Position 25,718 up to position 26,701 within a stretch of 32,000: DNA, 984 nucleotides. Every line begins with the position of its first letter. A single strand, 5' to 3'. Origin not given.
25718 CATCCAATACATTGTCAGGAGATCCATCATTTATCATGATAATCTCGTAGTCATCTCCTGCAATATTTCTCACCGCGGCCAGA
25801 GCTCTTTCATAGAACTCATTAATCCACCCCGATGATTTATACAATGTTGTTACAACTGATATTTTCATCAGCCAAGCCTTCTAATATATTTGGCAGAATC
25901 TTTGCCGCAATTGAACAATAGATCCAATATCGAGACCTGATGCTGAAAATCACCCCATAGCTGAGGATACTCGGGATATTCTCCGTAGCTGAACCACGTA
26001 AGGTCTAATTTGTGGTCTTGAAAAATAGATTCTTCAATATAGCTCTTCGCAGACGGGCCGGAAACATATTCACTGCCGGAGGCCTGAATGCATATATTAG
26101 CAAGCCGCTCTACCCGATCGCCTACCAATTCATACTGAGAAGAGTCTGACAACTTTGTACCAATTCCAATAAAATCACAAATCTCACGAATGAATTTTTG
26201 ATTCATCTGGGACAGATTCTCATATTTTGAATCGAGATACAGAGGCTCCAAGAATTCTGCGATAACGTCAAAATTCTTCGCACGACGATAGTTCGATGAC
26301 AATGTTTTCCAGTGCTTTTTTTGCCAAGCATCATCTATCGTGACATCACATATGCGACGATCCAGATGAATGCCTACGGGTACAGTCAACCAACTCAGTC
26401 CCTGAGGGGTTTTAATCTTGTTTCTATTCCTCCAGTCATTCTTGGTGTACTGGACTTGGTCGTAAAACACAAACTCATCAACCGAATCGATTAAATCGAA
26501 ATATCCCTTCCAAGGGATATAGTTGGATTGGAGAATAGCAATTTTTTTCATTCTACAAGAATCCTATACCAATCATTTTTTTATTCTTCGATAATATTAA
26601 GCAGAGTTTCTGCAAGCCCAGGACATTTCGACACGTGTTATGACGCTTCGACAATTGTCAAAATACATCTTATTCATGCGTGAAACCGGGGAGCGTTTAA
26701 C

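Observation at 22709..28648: Arn/Gtr-like lipid-carrier pathway for an N-acyl 4-amino-6-deoxyhexose, ending in a PIG-V-like GT-C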

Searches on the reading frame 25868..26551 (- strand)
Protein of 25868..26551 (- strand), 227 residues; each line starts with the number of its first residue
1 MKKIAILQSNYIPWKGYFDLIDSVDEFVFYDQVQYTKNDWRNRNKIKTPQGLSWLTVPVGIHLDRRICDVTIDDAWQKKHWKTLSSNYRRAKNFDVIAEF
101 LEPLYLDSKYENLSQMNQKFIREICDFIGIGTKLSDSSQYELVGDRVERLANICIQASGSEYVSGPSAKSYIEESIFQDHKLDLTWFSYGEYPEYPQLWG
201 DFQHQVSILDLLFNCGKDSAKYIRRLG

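Call 4: search_protein_families(library=pfam, proteins=[window:25868-26551:-], max_evalue=0.1)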
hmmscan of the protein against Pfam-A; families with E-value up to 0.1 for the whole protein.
window:25868-26551:- (227 aa): 1 family
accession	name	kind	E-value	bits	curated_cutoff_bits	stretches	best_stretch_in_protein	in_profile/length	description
PF08889.16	WbqC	-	2.3e-79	266.7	21.3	1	8-221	1-217/218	WbqC-like protein family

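Call 5: search_protein_families(library=ncbifam, proteins=[window:25868-26551:-], max_evalue=0.1)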
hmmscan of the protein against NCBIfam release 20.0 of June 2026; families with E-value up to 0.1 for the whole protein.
window:25868-26551:- (227 aa): 0 families

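Call 39: search_solved_structures(query=window:25868-26551:-, max_evalue=10)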
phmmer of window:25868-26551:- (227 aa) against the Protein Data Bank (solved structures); distinct sequences matched with E-value up to 10: 1.
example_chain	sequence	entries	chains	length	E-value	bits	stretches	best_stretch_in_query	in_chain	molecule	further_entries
3bv6_A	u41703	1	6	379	0.062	16.4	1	143-194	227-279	Metal-dependent hydrolase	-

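Call 54: find_homologous_proteins(query=window:25868-26551:-, max_evalue=1e-10)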
Query window:25868-26551:- (227 aa): 8000 proteins with E <= 1e-10 among 8000 candidates; the best 120 are listed.
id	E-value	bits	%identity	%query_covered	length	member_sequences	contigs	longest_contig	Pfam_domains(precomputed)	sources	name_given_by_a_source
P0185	7.8e-148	509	96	100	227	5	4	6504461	PF08889.17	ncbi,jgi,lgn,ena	ncbi:WbqC family protein [Delftia acidovorans]|jgi:hypothetical protein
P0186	7.3e-114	398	74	99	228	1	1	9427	PF08889.17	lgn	-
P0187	8.7e-113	394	72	99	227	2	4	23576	PF08889.17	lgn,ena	-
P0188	1.1e-101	358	69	98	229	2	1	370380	PF08889.17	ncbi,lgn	-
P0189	1.4e-99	351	64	100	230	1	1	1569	PF08889.17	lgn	-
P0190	4.0e-99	349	63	99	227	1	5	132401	PF08889.17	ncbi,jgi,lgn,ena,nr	ncbi:MAG: hypothetical protein CVU15_10625 [Betaproteobacteria bacterium HGW-Betaproteobacteria-1]|j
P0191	6.9e-99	348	63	100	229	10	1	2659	PF08889.17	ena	-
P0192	3.3e-98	346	62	99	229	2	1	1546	PF08889.17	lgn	-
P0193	5.7e-98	345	63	100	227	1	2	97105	PF08889.17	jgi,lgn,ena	-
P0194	1.1e-97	345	62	98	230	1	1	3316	PF08889.17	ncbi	-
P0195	1.5e-97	344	64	99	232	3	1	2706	PF08889.17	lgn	-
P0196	1.7e-97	344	62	99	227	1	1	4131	PF08889.17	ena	-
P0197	2.3e-97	344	63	99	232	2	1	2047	PF08889.17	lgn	-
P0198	4.2e-97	343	61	100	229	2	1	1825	PF08889.17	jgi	jgi:hypothetical protein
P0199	4.4e-97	343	62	100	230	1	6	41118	PF08889.17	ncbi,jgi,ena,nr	ncbi:MAG: hypothetical protein CVU26_00075 [Betaproteobacteria bacterium HGW-Betaproteobacteria-2]|n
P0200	5.4e-97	342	59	100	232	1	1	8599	PF08889.17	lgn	-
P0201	7.4e-97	342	62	100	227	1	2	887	PF08889.17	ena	-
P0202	1.1e-96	341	64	99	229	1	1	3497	PF08889.17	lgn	-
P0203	1.2e-96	341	62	99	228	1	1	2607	PF08889.17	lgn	-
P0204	1.3e-96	341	61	100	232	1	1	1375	PF08889.17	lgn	-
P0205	1.8e-96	341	61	99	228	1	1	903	PF08889.17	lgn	-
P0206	2.1e-96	340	61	98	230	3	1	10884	PF08889.17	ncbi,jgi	jgi:hypothetical protein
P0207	2.8e-96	340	64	99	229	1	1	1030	PF08889.17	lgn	-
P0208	2.8e-96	340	63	99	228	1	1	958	PF08889.17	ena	-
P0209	3.2e-96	340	64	99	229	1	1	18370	PF08889.17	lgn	-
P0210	3.7e-96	340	63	99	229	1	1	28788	PF08889.17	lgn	-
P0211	5.5e-96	339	63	99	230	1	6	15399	PF08889.17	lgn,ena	-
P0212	6.5e-96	339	62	99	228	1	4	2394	PF08889.17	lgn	-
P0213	9.2e-96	338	63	99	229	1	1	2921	PF08889.17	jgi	-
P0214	1.1e-95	338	63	99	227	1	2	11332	PF08889.17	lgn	-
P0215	1.2e-95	338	64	99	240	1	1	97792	PF08889.17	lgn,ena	-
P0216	1.2e-95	338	63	99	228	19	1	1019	PF08889.17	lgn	-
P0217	1.3e-95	338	62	99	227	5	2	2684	PF08889.17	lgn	-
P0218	1.3e-95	338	63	99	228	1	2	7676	PF08889.17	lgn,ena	-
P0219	1.4e-95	338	62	100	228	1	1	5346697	PF08889.17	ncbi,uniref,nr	ncbi:WbqC family protein [Pseudomonas paeninsulae]|uniref:WbqC family protein n=1 Tax=Pseudomonas pa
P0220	1.6e-95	337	62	99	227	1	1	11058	PF08889.17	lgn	-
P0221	1.9e-95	337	63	99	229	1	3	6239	PF08889.17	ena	-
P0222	2.2e-95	337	62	99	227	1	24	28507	PF08889.17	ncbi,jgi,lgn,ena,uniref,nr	ncbi:MAG TPA: WbqC family protein [Nitrosomonas europaea]|uniref:WbqC family protein n=1 Tax=Betapro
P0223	2.3e-95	337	61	99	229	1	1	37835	PF08889.17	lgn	-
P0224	2.5e-95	337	61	100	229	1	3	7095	PF08889.17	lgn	-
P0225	2.7e-95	337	62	99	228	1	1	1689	PF08889.17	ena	-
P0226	3.0e-95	337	60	99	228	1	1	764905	PF08889.17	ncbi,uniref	ncbi:WbqC family protein [Neorhizobium sp. NPDC001467]|uniref:WbqC family protein n=1 Tax=Neorhizobi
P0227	3.2e-95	336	64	99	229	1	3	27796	PF08889.17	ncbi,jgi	jgi:hypothetical protein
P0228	3.3e-95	336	60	99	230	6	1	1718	PF08889.17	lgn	-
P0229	3.4e-95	336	60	99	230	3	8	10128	PF08889.17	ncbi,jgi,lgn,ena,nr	ncbi:MAG: WbqC family protein [Deltaproteobacteria bacterium]|nr:WbqC family protein [Deltaproteobac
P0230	3.8e-95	336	61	100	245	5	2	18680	PF08889.17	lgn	-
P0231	3.8e-95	336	62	99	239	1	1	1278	PF08889.17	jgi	jgi:glutaredoxin-related protein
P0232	4.4e-95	336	63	99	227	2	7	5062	PF08889.17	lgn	-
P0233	4.7e-95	336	61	98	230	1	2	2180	PF08889.17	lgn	-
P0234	4.9e-95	336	61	100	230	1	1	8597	PF08889.17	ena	-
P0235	4.9e-95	336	61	99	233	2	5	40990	PF08889.17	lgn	-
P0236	5.3e-95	336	61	99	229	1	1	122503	PF08889.17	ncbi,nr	ncbi:WbqC family protein [Neisseriaceae bacterium TC5R-5]|nr:WbqC family protein [Neisseriaceae bact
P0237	5.7e-95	336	62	100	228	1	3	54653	PF08889.17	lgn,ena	-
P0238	6.1e-95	336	63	98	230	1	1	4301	PF08889.17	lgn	-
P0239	6.9e-95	335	60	100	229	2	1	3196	PF08889.17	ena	-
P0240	7.5e-95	335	62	99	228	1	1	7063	PF08889.17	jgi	jgi:hypothetical protein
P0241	8.2e-95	335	62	99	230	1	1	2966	PF08889.17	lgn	-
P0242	8.2e-95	335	62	99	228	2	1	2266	PF08889.17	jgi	-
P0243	9.5e-95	335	61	100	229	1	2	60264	PF08889.17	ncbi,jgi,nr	ncbi:MAG: hypothetical protein C4519_22865 [Desulfobacteraceae bacterium]|nr:MAG: hypothetical prote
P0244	1.1e-94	335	61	100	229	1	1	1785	PF08889.17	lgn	-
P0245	1.3e-94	334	61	99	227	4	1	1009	PF08889.17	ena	-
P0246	1.4e-94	334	62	99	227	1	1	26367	PF08889.17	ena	-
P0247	1.5e-94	334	61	99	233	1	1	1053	PF08889.17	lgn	-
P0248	1.5e-94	334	61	100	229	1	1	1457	PF08889.17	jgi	jgi:hypothetical protein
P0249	1.6e-94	334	60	99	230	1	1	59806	PF08889.17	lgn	-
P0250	2.0e-94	334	62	99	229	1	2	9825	PF08889.17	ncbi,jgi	jgi:hypothetical protein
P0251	2.0e-94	334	62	100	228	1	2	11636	PF08889.17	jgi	jgi:WbqC-like protein family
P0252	2.0e-94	334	62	99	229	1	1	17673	PF08889.17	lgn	-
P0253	2.3e-94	334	62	99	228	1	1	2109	PF08889.17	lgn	-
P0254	2.4e-94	334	60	100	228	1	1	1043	PF08889.17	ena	-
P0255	2.5e-94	334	59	100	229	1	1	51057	PF08889.17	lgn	-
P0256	2.5e-94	334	60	99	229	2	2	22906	PF08889.17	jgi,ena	-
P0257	2.7e-94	333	62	100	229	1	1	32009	PF08889.17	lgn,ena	-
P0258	2.7e-94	333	60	99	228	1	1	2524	PF08889.17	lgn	-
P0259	2.8e-94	333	61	99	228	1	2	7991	PF08889.17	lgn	-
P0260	3.3e-94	333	63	100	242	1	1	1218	PF08889.17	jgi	-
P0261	4.1e-94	333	59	99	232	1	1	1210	PF08889.17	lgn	-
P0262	4.2e-94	333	60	99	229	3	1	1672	PF08889.17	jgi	jgi:hypothetical protein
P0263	4.3e-94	333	60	99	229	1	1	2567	PF08889.17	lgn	-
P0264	5.9e-94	332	60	99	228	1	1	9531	PF08889.17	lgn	-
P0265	6.0e-94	332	59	98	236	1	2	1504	PF08889.17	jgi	jgi:hypothetical protein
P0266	6.1e-94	332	61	99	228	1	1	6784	PF08889.17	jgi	jgi:hypothetical protein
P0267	6.4e-94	332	63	99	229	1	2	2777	PF08889.17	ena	-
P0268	6.4e-94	332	62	100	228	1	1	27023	PF08889.17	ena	-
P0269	7.3e-94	332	62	99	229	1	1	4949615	PF08889.17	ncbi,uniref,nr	ncbi:hypothetical protein D3880_13455 [Pseudomonas cavernae]|uniref:WbqC family protein n=1 Tax=Pseu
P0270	8.3e-94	332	60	99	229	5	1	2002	PF08889.17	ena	-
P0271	9.4e-94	332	60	99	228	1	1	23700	PF08889.17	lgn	-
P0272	1.0e-93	332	60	100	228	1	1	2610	PF08889.17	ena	-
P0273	1.1e-93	331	61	99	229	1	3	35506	PF08889.17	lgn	-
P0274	1.2e-93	331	60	99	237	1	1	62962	PF08889.17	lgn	-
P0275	1.3e-93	331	62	99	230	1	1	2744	PF08889.17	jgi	jgi:hypothetical protein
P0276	1.3e-93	331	61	99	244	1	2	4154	PF08889.17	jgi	jgi:hypothetical protein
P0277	1.3e-93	331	59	100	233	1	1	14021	PF08889.17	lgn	-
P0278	1.3e-93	331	61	99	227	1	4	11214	PF08889.17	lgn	-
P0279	1.4e-93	331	60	99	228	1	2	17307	PF08889.17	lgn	-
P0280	1.5e-93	331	63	99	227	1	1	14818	PF08889.17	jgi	jgi:hypothetical protein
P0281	1.7e-93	331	60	99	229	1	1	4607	PF08889.17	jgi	jgi:hypothetical protein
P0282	1.9e-93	331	60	99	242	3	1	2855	PF08889.17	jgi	jgi:hypothetical protein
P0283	2.0e-93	331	61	99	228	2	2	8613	PF08889.17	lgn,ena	-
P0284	2.0e-93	331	60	99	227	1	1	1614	PF08889.17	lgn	-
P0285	2.1e-93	331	61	100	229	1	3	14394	PF08889.17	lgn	-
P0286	2.4e-93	330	59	100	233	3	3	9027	PF08889.17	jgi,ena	-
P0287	2.5e-93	330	60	99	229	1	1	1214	PF08889.17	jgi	jgi:hypothetical protein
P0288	2.8e-93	330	62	99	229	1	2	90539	PF08889.17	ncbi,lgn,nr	ncbi:MAG: WbqC family protein [Proteobacteria bacterium]|nr:WbqC family protein [Pseudomonadota bact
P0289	2.9e-93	330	60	99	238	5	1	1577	PF08889.17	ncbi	ncbi:MAG: WbqC family protein [Deltaproteobacteria bacterium]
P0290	3.0e-93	330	59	100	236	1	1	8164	PF08889.17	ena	-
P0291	3.1e-93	330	61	99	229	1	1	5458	PF08889.17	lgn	-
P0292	3.1e-93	330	60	100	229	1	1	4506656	PF08889.17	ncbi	ncbi:WbqC-like protein family [Burkholderiaceae bacterium]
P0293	3.2e-93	330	59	100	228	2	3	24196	PF08889.17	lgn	-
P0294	3.3e-93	330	63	99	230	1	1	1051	PF08889.17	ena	-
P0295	3.3e-93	330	64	99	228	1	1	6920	PF08889.17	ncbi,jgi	-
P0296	3.3e-93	330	59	99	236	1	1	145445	PF08889.17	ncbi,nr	ncbi:WbqC-like protein [Neorhizobium galegae bv. orientalis]|nr:WbqC-like protein [Neorhizobium gale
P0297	3.3e-93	330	60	99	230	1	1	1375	PF08889.17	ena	-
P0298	3.7e-93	330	63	99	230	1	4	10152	PF08889.17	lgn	-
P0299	3.8e-93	330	58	99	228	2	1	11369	PF08889.17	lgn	-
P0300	4.3e-93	330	61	100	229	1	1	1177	PF08889.17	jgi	jgi:hypothetical protein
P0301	4.4e-93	329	60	99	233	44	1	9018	PF08889.17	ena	-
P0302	4.5e-93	329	59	100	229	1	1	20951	PF08889.17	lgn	-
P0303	4.6e-93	329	61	99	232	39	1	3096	PF08889.17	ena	-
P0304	4.8e-93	329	60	99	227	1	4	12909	PF08889.17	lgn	-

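Call 56: find_encoding_contigs(protein=P0222, flank=7000, max_places=2)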
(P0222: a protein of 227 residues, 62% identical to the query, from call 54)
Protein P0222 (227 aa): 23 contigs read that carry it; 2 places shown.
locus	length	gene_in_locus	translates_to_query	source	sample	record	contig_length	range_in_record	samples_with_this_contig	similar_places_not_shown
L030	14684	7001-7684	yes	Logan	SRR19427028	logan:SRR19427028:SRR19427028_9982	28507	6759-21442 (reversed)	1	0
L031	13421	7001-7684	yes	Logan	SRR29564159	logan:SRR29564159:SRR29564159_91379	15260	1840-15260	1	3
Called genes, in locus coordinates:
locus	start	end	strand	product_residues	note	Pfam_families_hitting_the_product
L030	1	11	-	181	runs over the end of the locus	PF01510:Amidase_2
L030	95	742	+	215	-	PF02223:Thymidylate_kin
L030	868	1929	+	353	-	PF13177:DNA_pol3_delta2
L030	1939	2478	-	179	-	-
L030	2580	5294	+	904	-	PF12705:PDDEXK_1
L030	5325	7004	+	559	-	-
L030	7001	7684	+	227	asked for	PF08889:WbqC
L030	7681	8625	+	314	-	PF00535:Glycos_transf_2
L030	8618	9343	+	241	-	PF13489:Methyltransf_23, PF08241:Methyltransf_11, PF08242:Methyltransf_12, PF13649:Methyltransf_25, PF13847:Methyltransf_31 (weak)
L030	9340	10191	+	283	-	PF01370:Epimerase, PF04321:RmlD_sub_bind, PF07993:NAD_binding_4 (faint), PF16363:GDP_Man_Dehyd (weak)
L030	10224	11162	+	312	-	PF15632:ATPgrasp_Ter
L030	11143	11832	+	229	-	PF00149:Metallophos, PF12850:Metallophos_2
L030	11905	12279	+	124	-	PF00892:EamA, PF10639:TMEM234 (weak)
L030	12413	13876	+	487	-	-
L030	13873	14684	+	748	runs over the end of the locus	-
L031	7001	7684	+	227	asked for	PF08889:WbqC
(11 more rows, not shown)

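Call 57: find_encoding_contigs(protein=P0219, flank=7000, max_places=1)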
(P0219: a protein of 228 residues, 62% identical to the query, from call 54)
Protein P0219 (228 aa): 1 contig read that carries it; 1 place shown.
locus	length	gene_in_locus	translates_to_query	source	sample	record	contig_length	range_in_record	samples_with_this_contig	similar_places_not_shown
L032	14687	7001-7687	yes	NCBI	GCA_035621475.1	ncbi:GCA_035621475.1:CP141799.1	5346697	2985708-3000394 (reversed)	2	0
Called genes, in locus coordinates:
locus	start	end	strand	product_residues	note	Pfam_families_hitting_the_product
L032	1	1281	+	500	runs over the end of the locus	PF00753:Lactamase_B, PF10996:Beta-Casp, PF07521:RMMBL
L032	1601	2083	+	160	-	PF02357:NusG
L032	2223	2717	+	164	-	-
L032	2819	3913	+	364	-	PF01073:3Beta_HSD, PF01370:Epimerase, PF02719:Polysacc_synt_2, PF04321:RmlD_sub_bind, PF16363:GDP_Man_Dehyd, PF07993:NAD_binding_4 (weak)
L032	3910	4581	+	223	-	PF01370:Epimerase, PF02719:Polysacc_synt_2 (faint), PF04321:RmlD_sub_bind, PF16363:GDP_Man_Dehyd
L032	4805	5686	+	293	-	PF00483:NTP_transferase, PF12804:NTP_transf_3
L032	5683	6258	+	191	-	PF00908:dTDP_sugar_isom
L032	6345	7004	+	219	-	PF17836:PglD_N (weak), PF25084:LbH_EIF2B (faint), PF25087:GMPPB_C (weak), PF14602:Hexapep_2 (faint), PF00132:Hexapep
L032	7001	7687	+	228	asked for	PF08889:WbqC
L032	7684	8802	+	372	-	PF01041:DegT_DnrJ_EryC1, PF00155:Aminotran_1_2, PF00266:Aminotran_5 (weak)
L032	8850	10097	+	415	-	PF01943:Polysacc_synt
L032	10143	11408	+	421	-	PF00534:Glycos_transf_1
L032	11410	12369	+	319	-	-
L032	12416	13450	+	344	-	PF01073:3Beta_HSD, PF01370:Epimerase, PF02719:Polysacc_synt_2, PF04321:RmlD_sub_bind, PF05368:NmrA, PF13460:NAD_binding_10, PF16363:GDP_Man_Dehyd, PF08485:Polysacc_syn_2C, +1 more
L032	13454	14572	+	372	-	PF01370:Epimerase, PF02719:Polysacc_synt_2 (faint), PF04321:RmlD_sub_bind (faint), PF07993:NAD_binding_4 (faint), PF14667:Polysacc_synt_C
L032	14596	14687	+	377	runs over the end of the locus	PF02350:Epimerase_2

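Call 67: predict_structure(alignment_id=A5)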
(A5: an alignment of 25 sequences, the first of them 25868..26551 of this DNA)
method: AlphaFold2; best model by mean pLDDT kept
length: 227 residues; sequences in the alignment: 25
mean_pLDDT: 80.6   pTM: 0.82
mean pLDDT of the five models: 80.6, 80.5, 80.3, 79.5, 78.9
residues with pLDDT >= 90: 79; 70-90: 90; 50-70: 42; < 50: 16
segments of 3 or more residues with pLDDT < 50: 192-205
pLDDT, mean of each block of 10 residues (from residue 1): 88 66 93 71 57 64 81 85 88 92 84 88 90 94 93 97 87 94 86 44 56 86 65
secondary structure, 60 per line:
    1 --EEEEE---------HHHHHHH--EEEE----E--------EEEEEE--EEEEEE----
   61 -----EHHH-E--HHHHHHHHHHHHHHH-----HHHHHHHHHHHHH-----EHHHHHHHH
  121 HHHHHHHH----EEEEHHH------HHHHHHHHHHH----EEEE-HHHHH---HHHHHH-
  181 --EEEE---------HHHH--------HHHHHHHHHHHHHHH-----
elements in order: E3-7 H17-23 E26-29 E43-48 E51-56 H74-88 H94-106 H113-128 E133-136 H146-156 E161-164 H166-170 H174-179 E183-186 H196-199 H208-222

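Call 70: fold_search(model_id=the predicted structure, library=pdb)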
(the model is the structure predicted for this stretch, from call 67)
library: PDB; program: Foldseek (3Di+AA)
matches with E <= 10: 952; with E <= 0.001: 0
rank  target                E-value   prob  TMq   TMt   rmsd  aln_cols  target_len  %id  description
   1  4wbd                  7.4e-03  1.00  0.47  0.22   4.9       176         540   10  The crystal structure of BshC from Bacillus subtilis complexed with citrate and ADP (released 2014-12-31)
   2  1zud_1                1.1e-02  0.72  0.30  0.29  11.4       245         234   11  Structure of ThiS-ThiF protein complex (released 2006-01-31)
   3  7lm6                  2.3e-02  0.21  0.22  0.20  15.7       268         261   10  Crystal structure of the Zn(II)-bound AdcAII H205L mutant variant of Streptococcus pneumoniae (released 2021-09-29)
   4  3dbh_C                4.2e-02  0.75  0.30  0.15   9.3       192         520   11  Structural Dissection of a Gating Mechanism Preventing Misactivation of Ubiquitin by NEDD8's E1 (APPBP1-UBA3Arg190Ala- (released 2008-08-12)
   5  2b7l_A                7.3e-02  0.80  0.32  0.55   8.0       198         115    9  Crystal Structure of CTP:Glycerol-3-Phosphate Cytidylyltransferase from Staphylococcus aureus (released 2006-06-27)
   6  7z94                  1.0e-01  0.15  0.21  0.13  15.2       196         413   12  Crystal structure of Variovorax paradoxus indole monooxygenase (VpIndA1) in complex with indole (released 2023-02-22)
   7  3gi1_A                1.2e-01  0.12  0.24  0.22  15.8       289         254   11  Crystal Structure of the laminin-binding protein Lbp of Streptococcus pyogenes (released 2009-08-04)
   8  1tt5_C                1.4e-01  0.47  0.30  0.15   9.3       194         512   10  Structure of APPBP1-UBA3-Ubc12N26: a unique E1-E2 interaction required for optimal conjugation of the ubiquitin-like p (released 2004-09-14)
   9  3hjt_B                1.4e-01  0.13  0.24  0.22  16.1       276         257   10  Structure of laminin binding protein (Lmb) of Streptococcus agalactiae A bifunctional protein with adhesin and metal t (released 2009-12-01)
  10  3dbr_G                1.5e-01  0.54  0.30  0.15   7.8       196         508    9  Structural Dissection of a Gating Mechanism Preventing Misactivation of Ubiquitin by NEDD8's E1 (APPBP1-UBA3Arg190Gln- (released 2008-08-12)
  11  7ykn                  1.5e-01  0.28  0.27  0.14   9.6       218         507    8  Crystal structure of (6-4) photolyase from Vibrio cholerae (released 2022-12-21)
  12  2prs_B                1.5e-01  0.11  0.24  0.22  14.1       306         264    8  Structure and metal binding properties of ZnuA, a periplasmic zinc transporter from Escherichia coli (released 2007-06-05)
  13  4nda                  1.6e-01  0.60  0.36  0.27  10.8       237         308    8  Crystal structure of 3-nitro-tyrosine tRNA synthetase (5B) bound to 3-nitro-tyrosine (released 2014-03-19)
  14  6wrq                  1.6e-01  0.51  0.34  0.26  11.3       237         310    8  Crystal structure of Mj 3-nitro-tyrosine tRNA synthetase (5B) S158C variant bound to 3-nitro-tyrosine (released 2020-07-01)
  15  6q1c                  1.6e-01  0.10  0.25  0.23  15.3       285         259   10  Apo YfeA extracted from the E. coli periplasm (released 2019-09-04)
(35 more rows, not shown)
